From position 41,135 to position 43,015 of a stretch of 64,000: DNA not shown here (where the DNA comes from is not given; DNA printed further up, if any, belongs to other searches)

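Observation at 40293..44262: Operon: NTase-like protein plus two paralogous B12-binding radical SAM enzymes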

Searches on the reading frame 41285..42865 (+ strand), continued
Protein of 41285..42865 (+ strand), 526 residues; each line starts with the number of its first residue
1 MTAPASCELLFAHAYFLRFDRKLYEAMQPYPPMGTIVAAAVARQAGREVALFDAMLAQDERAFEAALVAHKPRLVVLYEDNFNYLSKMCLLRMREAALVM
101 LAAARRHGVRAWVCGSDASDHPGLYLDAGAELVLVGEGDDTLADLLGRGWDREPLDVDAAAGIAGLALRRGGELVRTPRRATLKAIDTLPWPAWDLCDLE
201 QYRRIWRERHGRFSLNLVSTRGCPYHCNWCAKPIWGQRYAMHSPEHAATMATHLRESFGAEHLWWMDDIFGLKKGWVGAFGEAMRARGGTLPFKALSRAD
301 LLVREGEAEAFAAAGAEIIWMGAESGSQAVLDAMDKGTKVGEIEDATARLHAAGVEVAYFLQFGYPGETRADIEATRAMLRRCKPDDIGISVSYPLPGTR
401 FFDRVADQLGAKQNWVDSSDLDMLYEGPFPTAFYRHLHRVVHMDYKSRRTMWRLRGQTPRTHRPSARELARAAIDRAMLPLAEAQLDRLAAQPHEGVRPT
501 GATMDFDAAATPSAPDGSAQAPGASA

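Call 89: search_protein_families(library=ncbifam, proteins=[L085:8633-9847:+], max_evalue=0.00001)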
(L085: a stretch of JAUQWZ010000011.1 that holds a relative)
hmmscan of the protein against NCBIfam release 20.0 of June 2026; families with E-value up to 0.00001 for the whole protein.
L085:8633-9847:+ (404 aa): 16 families
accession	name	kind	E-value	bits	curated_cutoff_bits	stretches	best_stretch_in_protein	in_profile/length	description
NF006681.0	PRK09229.1-2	equivalog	5.5e-16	58.4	362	1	173-325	228-387/451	formimidoylglutamate deiminase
NF006055.0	PRK08203.1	equivalog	2.6e-14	52.6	532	1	195-327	259-393/455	8-oxoguanine deaminase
NF009059.0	PRK12393.1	equivalog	3.5e-12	45.8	543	1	201-331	269-401/460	amidohydrolase family protein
NF005540.0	PRK07203.1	equivalog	2.9e-10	39.4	444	1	173-325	218-378/444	putative aminohydrolase SsnA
TIGR03314.1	Se_ssnA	subfamily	7.6e-10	38.2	455.5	1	176-325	220-377/441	putative selenium metabolism protein SsnA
TIGR02022.1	hutF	equivalog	3e-09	36.1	413.05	1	153-325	208-393/455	formimidoylglutamate deiminase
NF006549.0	PRK09045.1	equivalog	3.5e-09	35.8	540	1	192-322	242-376/444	TRZ/ATZ family hydrolase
NF006269.1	PRK08418.1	equivalog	4.8e-09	35.4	320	0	203-328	254-378/408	aminofutalosine deaminase family hydrolase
NF006056.0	PRK08204.1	subfamily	1.9e-08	33.6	391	1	173-324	215-379/449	hypothetical protein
TIGR02967.1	guan_deamin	equivalog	2.5e-07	30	375.4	1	195-325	231-361/401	guanine deaminase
NF006684.0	PRK09229.1-5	equivalog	3.5e-07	29.3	525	1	153-323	208-391/456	formimidoylglutamate deiminase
NF006679.0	PRK09228.1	subfamily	5.3e-07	28.7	351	1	198-324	259-385/433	guanine deaminase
NF005552.0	PRK07213.1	equivalog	9.7e-07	28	294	0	191-329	224-354/382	chlorohydrolase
NF005557.0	PRK07228.1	equivalog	3.5e-06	26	522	1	195-327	241-377/445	5'-deoxyadenosine deaminase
NF005759.0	PRK07583.1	equivalog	7e-06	24.9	403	0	293-326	365-398/438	cytosine deaminase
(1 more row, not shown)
